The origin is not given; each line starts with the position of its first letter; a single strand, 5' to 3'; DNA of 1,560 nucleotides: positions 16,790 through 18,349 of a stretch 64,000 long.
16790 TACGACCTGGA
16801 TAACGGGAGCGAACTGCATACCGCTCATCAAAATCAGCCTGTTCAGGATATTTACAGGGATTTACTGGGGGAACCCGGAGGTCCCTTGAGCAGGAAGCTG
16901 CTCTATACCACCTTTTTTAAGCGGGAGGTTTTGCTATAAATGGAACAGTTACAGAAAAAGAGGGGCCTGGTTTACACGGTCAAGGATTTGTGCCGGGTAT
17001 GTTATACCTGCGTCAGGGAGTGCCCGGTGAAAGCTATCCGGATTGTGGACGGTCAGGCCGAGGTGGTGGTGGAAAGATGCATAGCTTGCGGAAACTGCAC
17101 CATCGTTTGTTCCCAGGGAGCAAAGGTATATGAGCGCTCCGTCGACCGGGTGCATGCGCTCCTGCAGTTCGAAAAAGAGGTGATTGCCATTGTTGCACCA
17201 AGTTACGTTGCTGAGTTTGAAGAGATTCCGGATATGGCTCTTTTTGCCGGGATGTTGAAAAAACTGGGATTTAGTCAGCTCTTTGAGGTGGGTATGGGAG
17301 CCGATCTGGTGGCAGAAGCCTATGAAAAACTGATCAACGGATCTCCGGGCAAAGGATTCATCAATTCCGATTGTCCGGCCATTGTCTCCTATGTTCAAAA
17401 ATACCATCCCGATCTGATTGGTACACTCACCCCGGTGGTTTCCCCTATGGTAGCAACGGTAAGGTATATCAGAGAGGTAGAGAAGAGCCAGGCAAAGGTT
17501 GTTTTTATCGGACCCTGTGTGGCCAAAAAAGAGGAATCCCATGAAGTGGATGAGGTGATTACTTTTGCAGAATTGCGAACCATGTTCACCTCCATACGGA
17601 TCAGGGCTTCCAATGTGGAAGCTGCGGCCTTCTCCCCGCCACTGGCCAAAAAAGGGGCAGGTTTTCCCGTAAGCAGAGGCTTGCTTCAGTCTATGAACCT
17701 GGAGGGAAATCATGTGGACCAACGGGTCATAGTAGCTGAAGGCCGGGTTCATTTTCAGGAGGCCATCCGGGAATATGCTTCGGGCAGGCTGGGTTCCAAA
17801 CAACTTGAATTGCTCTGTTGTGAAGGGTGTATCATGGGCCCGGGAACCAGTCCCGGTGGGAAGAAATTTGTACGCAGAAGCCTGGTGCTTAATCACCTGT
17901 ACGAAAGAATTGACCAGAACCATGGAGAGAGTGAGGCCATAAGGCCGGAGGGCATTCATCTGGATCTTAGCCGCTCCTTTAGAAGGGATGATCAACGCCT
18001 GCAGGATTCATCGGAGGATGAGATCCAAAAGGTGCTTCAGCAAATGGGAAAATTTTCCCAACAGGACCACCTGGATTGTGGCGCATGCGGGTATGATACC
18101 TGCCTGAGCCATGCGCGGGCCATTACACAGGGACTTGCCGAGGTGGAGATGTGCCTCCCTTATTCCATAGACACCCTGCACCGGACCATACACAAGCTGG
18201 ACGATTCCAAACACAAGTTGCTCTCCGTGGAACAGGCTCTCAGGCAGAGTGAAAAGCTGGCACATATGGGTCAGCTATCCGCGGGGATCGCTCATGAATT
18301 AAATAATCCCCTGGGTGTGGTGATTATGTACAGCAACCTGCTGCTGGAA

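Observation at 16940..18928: Single-polypeptide H2-sensor kinase: H-cluster domain fused directly to HisKA/HATPase_c, with Asp at the proton-relay cysteine position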

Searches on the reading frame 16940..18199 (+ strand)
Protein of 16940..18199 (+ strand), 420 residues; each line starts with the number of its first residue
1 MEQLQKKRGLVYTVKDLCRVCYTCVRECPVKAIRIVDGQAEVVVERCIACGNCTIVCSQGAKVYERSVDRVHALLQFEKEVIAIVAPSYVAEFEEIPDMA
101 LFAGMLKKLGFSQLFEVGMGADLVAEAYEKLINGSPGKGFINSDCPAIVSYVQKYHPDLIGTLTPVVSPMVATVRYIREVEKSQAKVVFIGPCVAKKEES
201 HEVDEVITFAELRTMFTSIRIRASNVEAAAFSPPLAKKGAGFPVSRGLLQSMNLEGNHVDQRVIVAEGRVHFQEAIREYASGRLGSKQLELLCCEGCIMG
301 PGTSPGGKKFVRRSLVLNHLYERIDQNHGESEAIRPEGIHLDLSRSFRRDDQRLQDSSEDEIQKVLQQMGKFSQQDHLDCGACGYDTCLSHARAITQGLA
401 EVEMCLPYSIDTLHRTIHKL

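Call 18: search_solved_structures(query=window:16940-18199:+, show_alignments=4, max_evalue=1e-8)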
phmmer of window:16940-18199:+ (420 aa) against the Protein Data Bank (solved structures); distinct sequences matched with E-value up to 1e-8: 36.
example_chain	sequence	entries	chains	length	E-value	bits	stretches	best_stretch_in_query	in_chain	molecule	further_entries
7p5h_A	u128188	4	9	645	2.7e-19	72.7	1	43-248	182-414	Fe-hydrogenase, subunit alpha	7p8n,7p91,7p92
6glz_A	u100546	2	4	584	1.3e-16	64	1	46-247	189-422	Iron hydrogenase 1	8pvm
6gly_A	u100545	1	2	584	1.7e-15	60.2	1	46-248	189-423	Iron hydrogenase 1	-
5la3_A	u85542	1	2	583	1.9e-15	60.1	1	46-248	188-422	Iron hydrogenase 1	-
7qhf_A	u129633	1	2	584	2.1e-15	59.9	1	46-247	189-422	Iron hydrogenase 1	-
1c4a_A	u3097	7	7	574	2.6e-15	59.7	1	46-247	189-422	PROTEIN (FE-ONLY HYDROGENASE) | PROTEIN (PERIPLASMIC HYDROGENASE 1) | Iron hydrogenase 1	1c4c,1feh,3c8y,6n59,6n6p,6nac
4xdd_A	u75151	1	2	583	2.8e-15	59.5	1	46-247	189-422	Iron hydrogenase 1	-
4xdc_A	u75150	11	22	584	2.8e-15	59.5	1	46-247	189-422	Iron hydrogenase 1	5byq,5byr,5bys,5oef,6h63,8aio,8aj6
6gm0_A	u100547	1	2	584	2.8e-15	59.5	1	46-241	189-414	Iron hydrogenase 1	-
6yf4_A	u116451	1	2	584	3.1e-15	59.4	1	46-241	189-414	Iron hydrogenase 1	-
8cjy_A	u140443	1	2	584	3.5e-15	59.2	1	46-247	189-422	Iron hydrogenase 1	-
6gm8_A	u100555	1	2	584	3.7e-15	59.1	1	46-247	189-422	Iron hydrogenase 1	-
6gm3_A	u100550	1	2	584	3.9e-15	59.1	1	46-248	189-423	Iron hydrogenase 1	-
6gm4_A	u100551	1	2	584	4.1e-15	59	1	46-247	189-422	Iron hydrogenase 1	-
6gm2_A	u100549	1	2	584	4.1e-15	59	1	46-247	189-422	Iron hydrogenase 1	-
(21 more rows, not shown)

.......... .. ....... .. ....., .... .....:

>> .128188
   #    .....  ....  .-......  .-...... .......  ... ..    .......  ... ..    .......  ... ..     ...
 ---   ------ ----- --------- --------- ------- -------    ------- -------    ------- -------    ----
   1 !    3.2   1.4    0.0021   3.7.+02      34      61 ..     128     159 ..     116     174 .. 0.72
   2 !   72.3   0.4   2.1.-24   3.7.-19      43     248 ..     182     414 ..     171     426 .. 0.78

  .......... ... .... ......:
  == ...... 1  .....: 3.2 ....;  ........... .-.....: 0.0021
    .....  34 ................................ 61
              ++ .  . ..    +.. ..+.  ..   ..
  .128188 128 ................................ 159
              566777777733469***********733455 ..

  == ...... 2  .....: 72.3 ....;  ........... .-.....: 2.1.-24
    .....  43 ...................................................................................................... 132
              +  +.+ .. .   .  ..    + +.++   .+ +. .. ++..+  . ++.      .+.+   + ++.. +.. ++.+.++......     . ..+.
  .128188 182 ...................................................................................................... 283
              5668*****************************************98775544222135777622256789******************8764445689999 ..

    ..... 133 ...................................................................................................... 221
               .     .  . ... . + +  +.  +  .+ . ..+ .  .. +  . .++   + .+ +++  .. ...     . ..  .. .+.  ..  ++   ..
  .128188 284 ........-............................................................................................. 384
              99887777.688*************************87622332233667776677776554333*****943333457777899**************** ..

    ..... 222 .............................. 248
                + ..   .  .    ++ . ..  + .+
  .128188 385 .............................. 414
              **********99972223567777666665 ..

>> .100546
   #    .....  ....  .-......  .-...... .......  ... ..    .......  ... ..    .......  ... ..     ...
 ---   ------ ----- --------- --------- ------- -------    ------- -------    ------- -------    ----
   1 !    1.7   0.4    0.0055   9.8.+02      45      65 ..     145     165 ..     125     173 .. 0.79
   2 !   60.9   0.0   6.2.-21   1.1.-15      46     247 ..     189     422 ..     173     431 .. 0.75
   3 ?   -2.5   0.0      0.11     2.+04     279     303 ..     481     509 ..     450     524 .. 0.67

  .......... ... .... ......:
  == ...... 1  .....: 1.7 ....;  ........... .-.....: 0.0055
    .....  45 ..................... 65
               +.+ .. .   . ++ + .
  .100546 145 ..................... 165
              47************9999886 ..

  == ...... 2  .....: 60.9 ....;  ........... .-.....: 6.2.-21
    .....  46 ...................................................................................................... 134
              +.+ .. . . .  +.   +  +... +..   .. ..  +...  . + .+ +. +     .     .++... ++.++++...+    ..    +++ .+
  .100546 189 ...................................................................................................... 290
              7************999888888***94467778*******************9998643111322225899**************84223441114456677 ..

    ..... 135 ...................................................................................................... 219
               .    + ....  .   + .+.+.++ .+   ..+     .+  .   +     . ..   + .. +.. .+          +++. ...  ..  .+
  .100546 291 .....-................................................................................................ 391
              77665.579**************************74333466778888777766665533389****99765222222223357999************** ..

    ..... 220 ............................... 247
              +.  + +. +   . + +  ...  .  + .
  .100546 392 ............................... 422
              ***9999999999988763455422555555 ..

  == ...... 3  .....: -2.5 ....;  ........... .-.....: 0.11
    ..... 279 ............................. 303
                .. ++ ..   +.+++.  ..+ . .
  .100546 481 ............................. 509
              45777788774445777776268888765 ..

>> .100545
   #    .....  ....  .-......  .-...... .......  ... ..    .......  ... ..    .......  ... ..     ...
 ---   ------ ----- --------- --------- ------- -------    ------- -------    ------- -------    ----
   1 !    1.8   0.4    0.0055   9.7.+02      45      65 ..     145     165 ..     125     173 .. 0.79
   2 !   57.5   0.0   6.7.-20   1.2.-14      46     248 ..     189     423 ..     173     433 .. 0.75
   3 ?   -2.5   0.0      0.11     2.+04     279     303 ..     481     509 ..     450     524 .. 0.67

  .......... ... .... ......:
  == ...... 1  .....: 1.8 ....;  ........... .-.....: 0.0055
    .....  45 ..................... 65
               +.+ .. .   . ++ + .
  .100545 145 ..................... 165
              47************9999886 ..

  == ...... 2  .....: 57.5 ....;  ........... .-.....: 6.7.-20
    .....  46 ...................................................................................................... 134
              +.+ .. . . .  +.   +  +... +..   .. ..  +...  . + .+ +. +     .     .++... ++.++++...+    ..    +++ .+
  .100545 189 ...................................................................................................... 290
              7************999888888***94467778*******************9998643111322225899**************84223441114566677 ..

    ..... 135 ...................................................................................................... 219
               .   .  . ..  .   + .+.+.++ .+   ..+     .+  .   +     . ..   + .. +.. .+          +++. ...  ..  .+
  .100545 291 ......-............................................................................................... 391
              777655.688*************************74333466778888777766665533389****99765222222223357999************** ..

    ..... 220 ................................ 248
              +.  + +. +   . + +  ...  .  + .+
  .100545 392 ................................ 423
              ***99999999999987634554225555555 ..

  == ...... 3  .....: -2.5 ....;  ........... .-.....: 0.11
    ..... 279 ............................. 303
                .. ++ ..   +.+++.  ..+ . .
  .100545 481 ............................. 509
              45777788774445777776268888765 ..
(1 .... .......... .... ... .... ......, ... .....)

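Call 27: search_protein_representatives(protein=window:16940-18199:+)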
Query: 420 residues. Proteins with E-value up to 0.001 (for the whole library): 4654; up to 1e-10: 2454; up to 1e-30: 922. The best 150 are listed.
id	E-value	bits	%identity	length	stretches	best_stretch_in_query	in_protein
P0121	1.2e-123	429.5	50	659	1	6-418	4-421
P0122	5.2e-116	404.5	49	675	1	10-420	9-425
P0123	8.8e-114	397.1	47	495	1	7-418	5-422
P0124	7.2e-107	374.3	47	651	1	8-413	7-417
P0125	2.6e-102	359.3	43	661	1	7-413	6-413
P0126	1.6e-98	346.8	43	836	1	7-418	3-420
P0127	5.4e-97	341.8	45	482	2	11-373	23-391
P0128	5.8e-95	335.1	40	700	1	10-419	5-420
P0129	1.1e-94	334.2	42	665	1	10-418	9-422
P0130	6.4e-94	331.7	42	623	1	13-412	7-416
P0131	1.4e-91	324.0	39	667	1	9-416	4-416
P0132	1.7e-91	323.7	43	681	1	9-420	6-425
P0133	2.8e-91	323.0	41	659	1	10-418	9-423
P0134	2.3e-90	320.0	42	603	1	9-418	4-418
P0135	2.7e-89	316.5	42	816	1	8-418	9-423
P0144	6.3e-85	302.1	40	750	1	9-415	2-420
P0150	4.1e-83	296.1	40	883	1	10-416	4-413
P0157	2.7e-80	286.8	40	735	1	10-412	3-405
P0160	1.6e-79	284.3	41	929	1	9-414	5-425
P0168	4.4e-77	276.3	41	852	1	10-410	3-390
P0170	9.1e-77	275.2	38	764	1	9-414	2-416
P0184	4.2e-73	263.1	38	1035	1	9-415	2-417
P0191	1.5e-71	258.0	37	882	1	9-414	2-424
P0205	8.2e-69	249.0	37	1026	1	9-413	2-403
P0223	3.8e-66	240.3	37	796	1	12-411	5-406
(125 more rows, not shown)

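Call 59: search_protein_families(library=pfam, proteins=[P0157, P0144, P0170, P0223, P0168, P0150, P0191, P0160, P0184, P0205], max_evalue=0.00001)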
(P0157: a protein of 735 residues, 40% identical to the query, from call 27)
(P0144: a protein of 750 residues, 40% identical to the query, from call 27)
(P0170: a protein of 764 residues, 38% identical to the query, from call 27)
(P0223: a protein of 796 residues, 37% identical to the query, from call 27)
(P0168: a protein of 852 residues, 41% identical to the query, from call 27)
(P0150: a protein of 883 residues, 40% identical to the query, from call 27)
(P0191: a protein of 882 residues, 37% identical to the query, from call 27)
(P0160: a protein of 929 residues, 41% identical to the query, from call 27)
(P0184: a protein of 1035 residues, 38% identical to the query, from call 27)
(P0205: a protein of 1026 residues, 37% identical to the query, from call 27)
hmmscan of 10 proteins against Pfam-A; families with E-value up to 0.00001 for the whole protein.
P0157 (735 aa): 7 families
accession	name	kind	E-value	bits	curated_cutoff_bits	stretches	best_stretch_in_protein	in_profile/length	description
PF00158.32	Sigma54_activat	-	7.5e-67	224.6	20.2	1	431-596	2-166/168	Sigma-54 interaction domain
PF02906.19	Fe_hyd_lg_C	-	7.1e-47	160.5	22.1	1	73-298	2-245/245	Iron only hydrogenase large subunit, C-terminal domain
PF25601.1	AAA_lid_14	-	1.6e-20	73.1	27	1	603-684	1-82/87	AAA+ ATPase lid domain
PF14532.12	Sigma54_activ_2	-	2.1e-16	60.8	25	1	431-602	1-138/138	Sigma-54 interaction domain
PF02954.25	HTH_8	-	2.4e-14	53.2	22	1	693-733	2-42/42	Bacterial regulatory protein, Fis family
PF04060.18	FeS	-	1.2e-07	31.8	23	1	371-400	4-33/33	Putative Fe-S cluster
PF01078.27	Mg_chelatase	-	2.1e-07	31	20.3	0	506-572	89-157/207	Magnesium chelatase, subunit ChlI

P0144 (750 aa): 10 families
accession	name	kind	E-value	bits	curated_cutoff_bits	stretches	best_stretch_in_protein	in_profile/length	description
PF00158.32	Sigma54_activat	-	4.7e-74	248.1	20.2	1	440-605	2-167/168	Sigma-54 interaction domain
PF02906.19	Fe_hyd_lg_C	-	2.1e-49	168.8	22.1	1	75-301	4-245/245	Iron only hydrogenase large subunit, C-terminal domain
PF25601.1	AAA_lid_14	-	8e-29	99.7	27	1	611-692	1-82/87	AAA+ ATPase lid domain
PF14532.12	Sigma54_activ_2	-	4.4e-25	89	25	1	440-610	1-138/138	Sigma-54 interaction domain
PF04060.18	FeS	-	3.2e-09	36.8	23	1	383-412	4-33/33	Putative Fe-S cluster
PF02954.25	HTH_8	-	1.8e-07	31.2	22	1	706-746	2-42/42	Bacterial regulatory protein, Fis family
PF07728.20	AAA_5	-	2.4e-07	31.3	22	1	463-582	2-124/139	AAA domain (dynein-related subfamily)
PF07724.20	AAA_2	-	3.7e-06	27.5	27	1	461-591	4-135/166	AAA domain (Cdc48 subfamily)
PF13237.11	Fer4_10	-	4.2e-06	27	25.5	1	9-50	7-52/53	4Fe-4S dicluster domain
PF00004.35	AAA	-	4.4e-06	27.6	21.2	0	463-586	1-114/131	ATPase family associated with various cellular activities (AAA)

P0170 (764 aa): 15 families
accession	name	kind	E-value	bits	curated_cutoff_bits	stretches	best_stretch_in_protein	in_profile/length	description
PF00158.32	Sigma54_activat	-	6.9e-66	221.5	20.2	1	442-608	1-167/168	Sigma-54 interaction domain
PF02906.19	Fe_hyd_lg_C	-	4e-45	154.8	22.1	1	88-300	24-245/245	Iron only hydrogenase large subunit, C-terminal domain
PF25601.1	AAA_lid_14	-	3.8e-21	75.1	27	1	614-689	1-76/87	AAA+ ATPase lid domain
PF14532.12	Sigma54_activ_2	-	1.4e-16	61.5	25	1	450-613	8-138/138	Sigma-54 interaction domain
PF04060.18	FeS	-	1.9e-10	40.7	23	1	380-409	4-33/33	Putative Fe-S cluster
PF00037.32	Fer4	-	3e-08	33.6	21.1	0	7-27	4-24/24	4Fe-4S binding domain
PF07728.20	AAA_5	-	3.2e-08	34.1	22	1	466-586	2-125/139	AAA domain (dynein-related subfamily)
PF07724.20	AAA_2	-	3.8e-08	34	27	1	465-580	5-121/166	AAA domain (Cdc48 subfamily)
PF13237.11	Fer4_10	-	2.8e-07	30.8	25.5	1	7-50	5-52/53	4Fe-4S dicluster domain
PF12838.12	Fer4_7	-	4.7e-07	30.6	27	1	10-54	1-52/52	4Fe-4S dicluster domain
PF00004.35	AAA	-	1.1e-06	29.5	21.2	1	466-584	1-110/131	ATPase family associated with various cellular activities (AAA)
PF14697.11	Fer4_21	-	2.5e-06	27.9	35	1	8-51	5-52/59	4Fe-4S dicluster domain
PF02954.25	HTH_8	-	4.9e-06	26.6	22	0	715-752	4-41/42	Bacterial regulatory protein, Fis family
PF12797.12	Fer4_2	-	6e-06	26.3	24.5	0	33-50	3-20/22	4Fe-4S binding domain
PF12837.12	Fer4_6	-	9.7e-06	25.7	25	0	7-26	5-24/24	4Fe-4S binding domain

P0223 (796 aa): 9 families
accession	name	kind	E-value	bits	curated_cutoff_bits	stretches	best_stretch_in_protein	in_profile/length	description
PF02906.19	Fe_hyd_lg_C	-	1.7e-45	156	22.1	1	73-297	2-245/245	Iron only hydrogenase large subunit, C-terminal domain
PF00990.26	GGDEF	-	3.3e-40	137.9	23.8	1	429-585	1-159/161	Diguanylate cyclase, GGDEF domain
PF13487.12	HD_5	-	2.2e-38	132.1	27.2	1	615-779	3-170/170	HD domain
PF01966.28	HD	-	1.6e-19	70.7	22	1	626-748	1-116/116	HD domain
PF04060.18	FeS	-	4.9e-10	39.4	23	1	373-402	4-33/33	Putative Fe-S cluster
PF12838.12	Fer4_7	-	1.1e-08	35.9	27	1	11-54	2-52/52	4Fe-4S dicluster domain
PF00037.32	Fer4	-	1.2e-08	34.8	21.1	1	7-27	4-24/24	4Fe-4S binding domain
PF13237.11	Fer4_10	-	2e-08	34.5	25.5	1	6-50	4-52/53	4Fe-4S dicluster domain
PF13187.11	Fer4_9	-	2.1e-06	28.1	27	1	11-54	2-51/52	4Fe-4S dicluster domain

P0168 (852 aa): 13 families
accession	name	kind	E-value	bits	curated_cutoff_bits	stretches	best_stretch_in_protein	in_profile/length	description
PF00158.32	Sigma54_activat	-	2.3e-69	232.8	20.2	1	542-708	2-167/168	Sigma-54 interaction domain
PF02906.19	Fe_hyd_lg_C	-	7.1e-42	144.2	22.1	1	73-287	3-245/245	Iron only hydrogenase large subunit, C-terminal domain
PF25601.1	AAA_lid_14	-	2.9e-21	75.5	27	1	714-786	1-74/87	AAA+ ATPase lid domain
PF14532.12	Sigma54_activ_2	-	7.7e-20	72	25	1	554-713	13-138/138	Sigma-54 interaction domain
PF18024.7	HTH_50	-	6.6e-13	48.6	27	1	801-848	3-50/50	Helix-turn-helix domain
PF04060.18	FeS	-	2e-10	40.6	23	1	358-387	4-33/33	Putative Fe-S cluster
PF13426.13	PAS_9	-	7.1e-08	33.1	27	1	416-508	2-101/103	PAS domain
PF13188.13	PAS_8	-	8.5e-08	32.3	21.8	1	407-453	3-48/65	PAS domain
PF00037.32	Fer4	-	1.4e-07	31.5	21.1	0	34-54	2-22/24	4Fe-4S binding domain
PF13237.11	Fer4_10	-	3.2e-07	30.6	25.5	1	8-50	6-52/53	4Fe-4S dicluster domain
PF12838.12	Fer4_7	-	2e-06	28.6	27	1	10-54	1-52/52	4Fe-4S dicluster domain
PF00989.32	PAS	-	3.7e-06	27.4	22.6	0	406-444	2-40/113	PAS fold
PF13187.11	Fer4_9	-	4.2e-06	27.1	27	1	10-53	1-50/52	4Fe-4S dicluster domain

P0150 (883 aa): 11 families
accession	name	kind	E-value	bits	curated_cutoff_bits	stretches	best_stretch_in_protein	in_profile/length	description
PF00158.32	Sigma54_activat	-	1.3e-69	233.6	20.2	1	569-735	3-168/168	Sigma-54 interaction domain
PF02906.19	Fe_hyd_lg_C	-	5.2e-47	161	22.1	1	73-298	2-245/245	Iron only hydrogenase large subunit, C-terminal domain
PF25601.1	AAA_lid_14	-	2.8e-24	85.2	27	1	740-817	1-79/87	AAA+ ATPase lid domain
PF14532.12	Sigma54_activ_2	-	6.3e-19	69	25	1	582-739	15-138/138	Sigma-54 interaction domain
PF13426.13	PAS_9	-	4.7e-10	40.1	27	1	440-536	2-103/103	PAS domain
PF04060.18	FeS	-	6.6e-09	35.8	23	1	375-404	4-33/33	Putative Fe-S cluster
PF08448.16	PAS_4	-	2.7e-07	31.2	23.1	1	436-537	2-108/110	PAS fold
PF13237.11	Fer4_10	-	3.1e-06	27.5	25.5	1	9-51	6-52/53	4Fe-4S dicluster domain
PF00989.32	PAS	-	4e-06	27.2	22.6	0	430-533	2-112/113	PAS fold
PF07728.20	AAA_5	-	5.1e-06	27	22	0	591-712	2-125/139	AAA domain (dynein-related subfamily)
PF00037.32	Fer4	-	6.1e-06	26.3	21.1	0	7-27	3-23/24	4Fe-4S binding domain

P0191 (882 aa): 9 families
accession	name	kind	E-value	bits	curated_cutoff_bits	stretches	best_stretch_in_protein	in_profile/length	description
PF00158.32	Sigma54_activat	-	2.7e-68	229.3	20.2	1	575-741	1-167/168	Sigma-54 interaction domain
PF02906.19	Fe_hyd_lg_C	-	2.2e-39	136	22.1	1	73-311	10-244/245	Iron only hydrogenase large subunit, C-terminal domain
PF14532.12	Sigma54_activ_2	-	3.6e-20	73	25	1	578-746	3-138/138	Sigma-54 interaction domain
PF25601.1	AAA_lid_14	-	5e-19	68.4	27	1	747-820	1-75/87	AAA+ ATPase lid domain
PF04060.18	FeS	-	3.7e-09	36.6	23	1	388-417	4-33/33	Putative Fe-S cluster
PF18024.7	HTH_50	-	2.4e-08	34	27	1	837-880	4-47/50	Helix-turn-helix domain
PF13237.11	Fer4_10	-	2.5e-07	30.9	25.5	1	7-50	5-52/53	4Fe-4S dicluster domain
PF13187.11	Fer4_9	-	1.3e-06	28.7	27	1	11-53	2-50/52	4Fe-4S dicluster domain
PF12838.12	Fer4_7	-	4e-06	27.6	27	1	11-54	2-52/52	4Fe-4S dicluster domain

P0160 (929 aa): 5 families
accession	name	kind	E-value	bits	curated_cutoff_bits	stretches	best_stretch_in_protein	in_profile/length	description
PF02906.19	Fe_hyd_lg_C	-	3e-46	158.5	22.1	1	90-316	2-245/245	Iron only hydrogenase large subunit, C-terminal domain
PF02518.31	HATPase_c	-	3.8e-24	85.7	26.4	1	804-912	2-110/111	Histidine kinase-, DNA gyrase B-, and HSP90-like ATPase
PF00512.31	HisKA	-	5e-09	36.5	26.9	1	690-759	3-64/66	His Kinase A (phospho-acceptor) domain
PF04060.18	FeS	-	1.1e-07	31.9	23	1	389-418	4-33/33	Putative Fe-S cluster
PF13237.11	Fer4_10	-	1.3e-06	28.6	25.5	1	12-53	7-52/53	4Fe-4S dicluster domain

P0184 (1035 aa): 10 families
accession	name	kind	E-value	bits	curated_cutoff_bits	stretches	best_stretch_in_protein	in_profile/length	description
PF02906.19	Fe_hyd_lg_C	-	2.1e-47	162.3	22.1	1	73-299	2-245/245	Iron only hydrogenase large subunit, C-terminal domain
PF02518.31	HATPase_c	-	5.3e-26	91.7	26.4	1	902-1005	2-109/111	Histidine kinase-, DNA gyrase B-, and HSP90-like ATPase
PF01590.32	GAF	-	2.4e-14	54.4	22.4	1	616-754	1-129/133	GAF domain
PF13185.12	GAF_2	-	2.9e-12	47.4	28.6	0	615-741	2-117/136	GAF domain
PF13492.12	GAF_3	-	1.1e-11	45.7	27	1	444-587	1-129/129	GAF domain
PF04060.18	FeS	-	2.4e-08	34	23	1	379-409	3-33/33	Putative Fe-S cluster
PF00512.31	HisKA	-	1.3e-07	31.9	26.9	1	794-855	2-62/66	His Kinase A (phospho-acceptor) domain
PF13237.11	Fer4_10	-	1.7e-07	31.5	25.5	1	9-50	7-52/53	4Fe-4S dicluster domain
PF00037.32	Fer4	-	2e-06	27.8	21.1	0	35-54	3-22/24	4Fe-4S binding domain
PF12838.12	Fer4_7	-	7.8e-06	26.7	27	1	10-54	1-52/52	4Fe-4S dicluster domain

P0205 (1026 aa): 11 families
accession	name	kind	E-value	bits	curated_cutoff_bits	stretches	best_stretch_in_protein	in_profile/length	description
PF00072.30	Response_reg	-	1.4e-53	180.2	30.2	2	908-1019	1-110/111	Response regulator receiver domain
PF02906.19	Fe_hyd_lg_C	-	1.3e-42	146.6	22.1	1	76-299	5-245/245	Iron only hydrogenase large subunit, C-terminal domain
PF02518.31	HATPase_c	-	1.4e-27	96.8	26.4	1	641-752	2-110/111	Histidine kinase-, DNA gyrase B-, and HSP90-like ATPase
PF00512.31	HisKA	-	1.4e-22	79.9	26.9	1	526-594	1-66/66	His Kinase A (phospho-acceptor) domain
PF13426.13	PAS_9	-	1.2e-17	64.5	27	1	419-518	1-102/103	PAS domain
PF00989.32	PAS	-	5.4e-17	62.3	22.6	1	412-517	4-113/113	PAS fold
PF08448.16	PAS_4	-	6.6e-13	49.3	23.1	1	416-519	2-107/110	PAS fold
PF04060.18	FeS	-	1.3e-08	34.9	23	1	368-397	4-33/33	Putative Fe-S cluster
PF13237.11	Fer4_10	-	2.7e-06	27.7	25.5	1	5-50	3-52/53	4Fe-4S dicluster domain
PF13188.13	PAS_8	-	4.7e-06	26.8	21.8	0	413-464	5-53/65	PAS domain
PF00037.32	Fer4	-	5.4e-06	26.4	21.1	0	34-54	2-22/24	4Fe-4S binding domain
